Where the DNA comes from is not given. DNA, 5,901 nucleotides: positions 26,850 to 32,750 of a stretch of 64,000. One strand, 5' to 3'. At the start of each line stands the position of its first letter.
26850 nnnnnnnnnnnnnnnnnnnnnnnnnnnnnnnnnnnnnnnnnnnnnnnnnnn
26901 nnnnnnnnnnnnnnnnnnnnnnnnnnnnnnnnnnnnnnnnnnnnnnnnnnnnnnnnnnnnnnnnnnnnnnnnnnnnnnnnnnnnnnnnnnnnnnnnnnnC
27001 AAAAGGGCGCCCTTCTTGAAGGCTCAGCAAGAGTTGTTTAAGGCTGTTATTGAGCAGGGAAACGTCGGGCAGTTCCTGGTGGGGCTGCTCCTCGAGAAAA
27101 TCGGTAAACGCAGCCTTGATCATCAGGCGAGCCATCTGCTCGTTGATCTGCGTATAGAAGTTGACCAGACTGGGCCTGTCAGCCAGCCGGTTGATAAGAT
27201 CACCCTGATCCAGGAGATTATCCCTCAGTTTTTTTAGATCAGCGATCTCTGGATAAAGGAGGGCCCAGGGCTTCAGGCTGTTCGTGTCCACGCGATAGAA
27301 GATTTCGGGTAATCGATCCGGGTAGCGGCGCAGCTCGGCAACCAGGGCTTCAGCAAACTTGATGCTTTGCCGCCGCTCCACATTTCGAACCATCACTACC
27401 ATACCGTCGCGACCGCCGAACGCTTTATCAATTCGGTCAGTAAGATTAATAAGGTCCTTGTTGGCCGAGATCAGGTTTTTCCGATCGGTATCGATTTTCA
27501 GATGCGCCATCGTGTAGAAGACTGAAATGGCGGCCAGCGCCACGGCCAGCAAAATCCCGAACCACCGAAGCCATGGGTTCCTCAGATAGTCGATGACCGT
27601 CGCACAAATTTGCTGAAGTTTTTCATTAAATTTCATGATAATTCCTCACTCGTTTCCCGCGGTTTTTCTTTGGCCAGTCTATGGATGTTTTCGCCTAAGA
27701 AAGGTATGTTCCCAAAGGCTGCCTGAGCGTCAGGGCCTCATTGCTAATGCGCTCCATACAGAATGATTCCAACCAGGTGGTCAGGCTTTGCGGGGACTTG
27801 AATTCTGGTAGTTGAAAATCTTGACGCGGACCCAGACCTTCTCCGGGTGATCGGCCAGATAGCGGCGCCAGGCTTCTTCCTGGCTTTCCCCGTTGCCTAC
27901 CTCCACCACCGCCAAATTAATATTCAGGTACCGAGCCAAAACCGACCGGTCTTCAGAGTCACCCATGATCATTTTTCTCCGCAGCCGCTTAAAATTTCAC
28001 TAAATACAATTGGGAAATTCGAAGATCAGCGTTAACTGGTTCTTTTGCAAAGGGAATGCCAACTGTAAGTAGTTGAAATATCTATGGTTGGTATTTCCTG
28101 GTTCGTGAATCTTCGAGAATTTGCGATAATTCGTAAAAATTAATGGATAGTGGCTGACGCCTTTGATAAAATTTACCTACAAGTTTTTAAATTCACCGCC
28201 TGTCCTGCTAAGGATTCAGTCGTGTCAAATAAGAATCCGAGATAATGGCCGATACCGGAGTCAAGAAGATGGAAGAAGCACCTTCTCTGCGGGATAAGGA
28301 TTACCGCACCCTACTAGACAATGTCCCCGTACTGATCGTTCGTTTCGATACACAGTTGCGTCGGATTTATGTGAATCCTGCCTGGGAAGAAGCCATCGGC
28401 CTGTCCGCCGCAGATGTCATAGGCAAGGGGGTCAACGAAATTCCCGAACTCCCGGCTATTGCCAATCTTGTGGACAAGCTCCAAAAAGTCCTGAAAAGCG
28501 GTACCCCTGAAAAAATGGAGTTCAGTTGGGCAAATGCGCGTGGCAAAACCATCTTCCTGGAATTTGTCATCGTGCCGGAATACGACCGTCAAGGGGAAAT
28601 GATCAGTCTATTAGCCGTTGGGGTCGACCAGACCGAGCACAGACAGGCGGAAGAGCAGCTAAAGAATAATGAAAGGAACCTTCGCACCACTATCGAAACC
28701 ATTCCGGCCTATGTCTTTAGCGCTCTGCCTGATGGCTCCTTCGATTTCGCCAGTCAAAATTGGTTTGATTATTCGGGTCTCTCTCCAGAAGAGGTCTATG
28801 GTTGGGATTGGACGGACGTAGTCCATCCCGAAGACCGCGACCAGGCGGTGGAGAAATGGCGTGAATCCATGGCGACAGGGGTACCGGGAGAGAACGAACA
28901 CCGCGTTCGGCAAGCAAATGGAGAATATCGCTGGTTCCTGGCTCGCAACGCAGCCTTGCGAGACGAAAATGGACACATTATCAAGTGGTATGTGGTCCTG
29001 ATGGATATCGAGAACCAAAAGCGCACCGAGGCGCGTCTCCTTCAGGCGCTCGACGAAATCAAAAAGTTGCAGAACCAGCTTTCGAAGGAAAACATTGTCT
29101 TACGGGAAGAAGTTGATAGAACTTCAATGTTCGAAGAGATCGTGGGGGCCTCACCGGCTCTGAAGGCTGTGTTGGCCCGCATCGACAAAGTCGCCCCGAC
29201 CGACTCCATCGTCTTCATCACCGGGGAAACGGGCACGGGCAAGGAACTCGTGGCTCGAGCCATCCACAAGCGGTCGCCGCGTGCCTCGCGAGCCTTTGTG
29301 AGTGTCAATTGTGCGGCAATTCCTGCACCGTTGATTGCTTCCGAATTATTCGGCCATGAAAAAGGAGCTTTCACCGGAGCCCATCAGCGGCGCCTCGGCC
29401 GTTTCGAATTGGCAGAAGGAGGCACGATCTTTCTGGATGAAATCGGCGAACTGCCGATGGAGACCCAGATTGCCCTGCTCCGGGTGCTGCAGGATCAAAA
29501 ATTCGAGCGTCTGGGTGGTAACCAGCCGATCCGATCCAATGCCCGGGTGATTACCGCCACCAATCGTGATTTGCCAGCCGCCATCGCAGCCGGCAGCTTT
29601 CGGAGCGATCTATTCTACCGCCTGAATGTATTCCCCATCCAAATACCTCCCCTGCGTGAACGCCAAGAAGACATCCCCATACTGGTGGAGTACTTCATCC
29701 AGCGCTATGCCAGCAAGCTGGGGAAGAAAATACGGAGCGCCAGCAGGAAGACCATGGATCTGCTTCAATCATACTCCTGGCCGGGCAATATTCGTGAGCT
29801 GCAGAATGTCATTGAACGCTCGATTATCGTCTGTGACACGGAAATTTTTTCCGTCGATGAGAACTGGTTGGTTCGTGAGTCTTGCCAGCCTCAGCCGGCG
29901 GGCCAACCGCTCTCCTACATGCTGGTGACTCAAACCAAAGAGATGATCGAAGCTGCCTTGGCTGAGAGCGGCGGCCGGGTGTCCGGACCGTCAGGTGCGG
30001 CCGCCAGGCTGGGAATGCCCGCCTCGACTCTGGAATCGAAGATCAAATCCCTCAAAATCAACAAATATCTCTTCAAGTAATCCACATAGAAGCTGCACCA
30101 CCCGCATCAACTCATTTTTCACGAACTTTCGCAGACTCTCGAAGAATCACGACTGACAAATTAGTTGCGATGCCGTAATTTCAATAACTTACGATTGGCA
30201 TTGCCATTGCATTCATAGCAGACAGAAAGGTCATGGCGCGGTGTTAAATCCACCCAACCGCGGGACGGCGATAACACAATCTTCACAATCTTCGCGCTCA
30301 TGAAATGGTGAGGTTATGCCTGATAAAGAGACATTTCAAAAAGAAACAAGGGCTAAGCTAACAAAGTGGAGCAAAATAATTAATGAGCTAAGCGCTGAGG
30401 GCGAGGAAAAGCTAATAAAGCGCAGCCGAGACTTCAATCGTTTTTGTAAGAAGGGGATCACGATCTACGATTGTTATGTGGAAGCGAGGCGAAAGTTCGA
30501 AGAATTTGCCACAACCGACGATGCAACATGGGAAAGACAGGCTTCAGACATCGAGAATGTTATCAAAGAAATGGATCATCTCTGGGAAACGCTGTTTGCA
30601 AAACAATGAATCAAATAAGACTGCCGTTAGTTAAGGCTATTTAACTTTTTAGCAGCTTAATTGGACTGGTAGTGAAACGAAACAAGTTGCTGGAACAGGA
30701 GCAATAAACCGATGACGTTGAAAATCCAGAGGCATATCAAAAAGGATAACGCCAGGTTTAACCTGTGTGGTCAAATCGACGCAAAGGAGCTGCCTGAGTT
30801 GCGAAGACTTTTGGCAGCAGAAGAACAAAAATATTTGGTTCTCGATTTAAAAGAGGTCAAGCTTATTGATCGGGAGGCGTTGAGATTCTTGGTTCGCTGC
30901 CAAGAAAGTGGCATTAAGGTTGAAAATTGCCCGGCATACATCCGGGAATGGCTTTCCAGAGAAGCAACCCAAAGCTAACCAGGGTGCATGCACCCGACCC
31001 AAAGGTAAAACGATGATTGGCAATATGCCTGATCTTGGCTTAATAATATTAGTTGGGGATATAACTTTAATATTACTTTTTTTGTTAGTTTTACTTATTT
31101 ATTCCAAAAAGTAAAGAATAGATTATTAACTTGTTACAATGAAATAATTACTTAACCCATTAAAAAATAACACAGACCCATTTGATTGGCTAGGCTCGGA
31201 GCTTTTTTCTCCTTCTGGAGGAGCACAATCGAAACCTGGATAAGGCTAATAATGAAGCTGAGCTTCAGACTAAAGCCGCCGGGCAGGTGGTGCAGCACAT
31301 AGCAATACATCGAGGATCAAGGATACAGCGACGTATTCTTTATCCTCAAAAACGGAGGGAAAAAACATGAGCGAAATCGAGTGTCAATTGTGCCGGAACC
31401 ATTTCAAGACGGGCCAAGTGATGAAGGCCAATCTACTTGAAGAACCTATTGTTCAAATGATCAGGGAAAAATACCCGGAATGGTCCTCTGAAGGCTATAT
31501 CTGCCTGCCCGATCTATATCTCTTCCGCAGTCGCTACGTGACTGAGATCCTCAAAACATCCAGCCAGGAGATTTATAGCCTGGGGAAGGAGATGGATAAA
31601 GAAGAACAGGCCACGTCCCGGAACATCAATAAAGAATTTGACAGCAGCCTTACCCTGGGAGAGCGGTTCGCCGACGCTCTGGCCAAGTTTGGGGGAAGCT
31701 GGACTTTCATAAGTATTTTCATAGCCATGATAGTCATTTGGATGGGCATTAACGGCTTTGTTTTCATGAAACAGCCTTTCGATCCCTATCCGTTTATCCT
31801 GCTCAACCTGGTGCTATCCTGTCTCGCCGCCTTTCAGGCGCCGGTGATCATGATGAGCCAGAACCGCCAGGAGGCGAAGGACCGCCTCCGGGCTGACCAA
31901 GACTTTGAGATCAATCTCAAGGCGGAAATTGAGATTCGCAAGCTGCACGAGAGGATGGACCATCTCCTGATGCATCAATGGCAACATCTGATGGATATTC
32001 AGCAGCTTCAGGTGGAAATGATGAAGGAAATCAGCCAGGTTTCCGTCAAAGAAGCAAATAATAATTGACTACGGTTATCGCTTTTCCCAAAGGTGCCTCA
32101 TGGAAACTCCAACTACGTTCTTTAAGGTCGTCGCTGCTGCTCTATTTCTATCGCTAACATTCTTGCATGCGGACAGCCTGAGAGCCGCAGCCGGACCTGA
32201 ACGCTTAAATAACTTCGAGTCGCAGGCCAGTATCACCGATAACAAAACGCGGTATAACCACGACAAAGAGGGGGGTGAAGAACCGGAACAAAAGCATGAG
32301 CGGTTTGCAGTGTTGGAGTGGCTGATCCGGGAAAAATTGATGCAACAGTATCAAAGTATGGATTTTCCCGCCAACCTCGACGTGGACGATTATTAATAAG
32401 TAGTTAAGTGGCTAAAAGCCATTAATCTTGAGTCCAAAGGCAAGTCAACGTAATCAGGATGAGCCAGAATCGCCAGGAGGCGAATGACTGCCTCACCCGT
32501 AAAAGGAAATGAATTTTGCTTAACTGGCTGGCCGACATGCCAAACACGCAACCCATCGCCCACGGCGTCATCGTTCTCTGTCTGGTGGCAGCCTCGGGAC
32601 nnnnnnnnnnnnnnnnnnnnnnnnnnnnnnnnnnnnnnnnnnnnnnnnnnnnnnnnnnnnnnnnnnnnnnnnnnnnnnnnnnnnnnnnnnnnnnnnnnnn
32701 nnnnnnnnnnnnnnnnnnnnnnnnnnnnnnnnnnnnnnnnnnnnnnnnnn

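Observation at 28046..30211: Mirror-image sigma-54 promoters and a shared 36-bp upstream element flanking the activator gene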

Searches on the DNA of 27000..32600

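Call 76: search_rna_families(source=window, start=27000, end=32600, threshold=evalue, max_evalue=1)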
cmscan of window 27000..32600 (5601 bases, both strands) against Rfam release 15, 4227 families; matches with E-value up to 1: 1.
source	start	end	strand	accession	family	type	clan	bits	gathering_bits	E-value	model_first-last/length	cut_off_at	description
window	30436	30533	-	RF01515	Afu_514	Gene; snRNA; snoRNA; CD-box;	-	21.7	39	0.78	1-106/106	no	A. fumigatus snoRNA Afu_514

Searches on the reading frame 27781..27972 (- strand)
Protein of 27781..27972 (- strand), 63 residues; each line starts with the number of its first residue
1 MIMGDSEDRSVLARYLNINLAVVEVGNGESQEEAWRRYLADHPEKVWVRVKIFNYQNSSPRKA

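Call 9: search_protein_families(library=pfam, proteins=[window:27781-27972:-], max_evalue=0.01)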
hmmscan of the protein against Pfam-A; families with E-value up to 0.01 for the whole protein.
window:27781-27972:- (63 aa): 0 families

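Call 39: find_homologous_proteins(query=window:27781-27972:-, max_evalue=0.001)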
Query window:27781-27972:- (63 aa): 48 proteins with E <= 0.001 among 48 candidates.
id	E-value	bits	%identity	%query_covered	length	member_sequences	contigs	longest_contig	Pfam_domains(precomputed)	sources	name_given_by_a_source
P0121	3.5e-33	130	100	97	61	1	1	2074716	-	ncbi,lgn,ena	-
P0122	9.6e-33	128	98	97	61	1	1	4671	-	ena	-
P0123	1.1e-29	119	92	100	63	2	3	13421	-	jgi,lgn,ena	jgi:hypothetical protein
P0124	2.9e-29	117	90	100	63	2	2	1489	-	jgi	jgi:hypothetical protein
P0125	7.8e-29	116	90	100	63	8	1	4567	-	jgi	jgi:hypothetical protein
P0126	3.1e-26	108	87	97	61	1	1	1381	-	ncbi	-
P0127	4.5e-26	107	87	97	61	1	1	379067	-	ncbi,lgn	ncbi:MAG: hypothetical protein ACOZFS_01455 [Thermodesulfobacteriota bacterium]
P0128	8.4e-26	106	84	100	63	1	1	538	-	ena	-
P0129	1.1e-24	103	85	97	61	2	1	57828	-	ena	-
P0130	2.6e-24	102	81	98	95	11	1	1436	-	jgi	jgi:hypothetical protein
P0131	6.6e-24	100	79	100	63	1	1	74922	-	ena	-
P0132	9.1e-24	100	78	100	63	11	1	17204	-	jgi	jgi:hypothetical protein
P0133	1.4e-23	99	78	100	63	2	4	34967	-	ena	-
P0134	2.5e-23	99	78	100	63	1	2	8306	-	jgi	jgi:hypothetical protein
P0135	1.4e-22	96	78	100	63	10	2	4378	-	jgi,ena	-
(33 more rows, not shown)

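Call 47: predict_structure(alignment_id=A2)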
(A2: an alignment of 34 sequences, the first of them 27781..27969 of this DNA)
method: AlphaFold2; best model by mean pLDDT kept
length: 62 residues; sequences in the alignment: 34
mean_pLDDT: 71.4   pTM: 0.49
mean pLDDT of the five models: 71.4, 71.0, 70.3, 67.6, 62.9
residues with pLDDT >= 90: 1; 70-90: 36; 50-70: 19; < 50: 6
segments of 3 or more residues with pLDDT < 50: 1-4
pLDDT, mean of each block of 10 residues (from residue 1): 51 67 85 89 79 64 45
secondary structure, 60 per line:
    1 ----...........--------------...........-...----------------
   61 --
elements in order: H5-15 H30-40

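Call 56: fold_search(model_id=the predicted structure, library=pdb)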
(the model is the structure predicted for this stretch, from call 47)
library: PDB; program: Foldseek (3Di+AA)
matches with E <= 10: 5; with E <= 0.001: 0
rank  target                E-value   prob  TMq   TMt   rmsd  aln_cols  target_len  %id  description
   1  8oqj_B                7.1e+00  0.03  0.27  0.29   8.6        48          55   19  Peripheral subunit binding domain of the E. coli Dihydrolipoamide Acetyltransferase (E2) of the pyruvate dehydrogenase (released 2024-02-07)
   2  5l95_A                7.1e+00  0.01  0.23  0.09  16.7        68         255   15  Crystal structure of human UBA5 in complex with UFM1 and AMP (released 2016-09-21)
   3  4ljp_A                8.9e+00  0.05  0.30  0.09   9.3        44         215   20  Structure of an active ligase (HOIP-H889A)/ubiquitin transfer complex (released 2013-10-16)
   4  2na5                  9.6e+00  0.02  0.21  0.33   6.6        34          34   20  NMR solution structure of vitamin B12 conjugates of PYY3-36 (released 2016-09-21)
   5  5cuu_B                9.6e+00  0.02  0.24  0.06  14.3        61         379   15  Crystal structure of Trypanosoma cruzi Vacuolar Soluble Pyrophosphatases in complex with bisphosphonate inhibitor BPH- (released 2016-03-02)

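Call 63: search_protein_families(library=ncbifam, proteins=[window:27781-27972:-], max_evalue=0.01)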
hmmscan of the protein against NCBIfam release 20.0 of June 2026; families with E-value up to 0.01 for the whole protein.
window:27781-27972:- (63 aa): 0 families
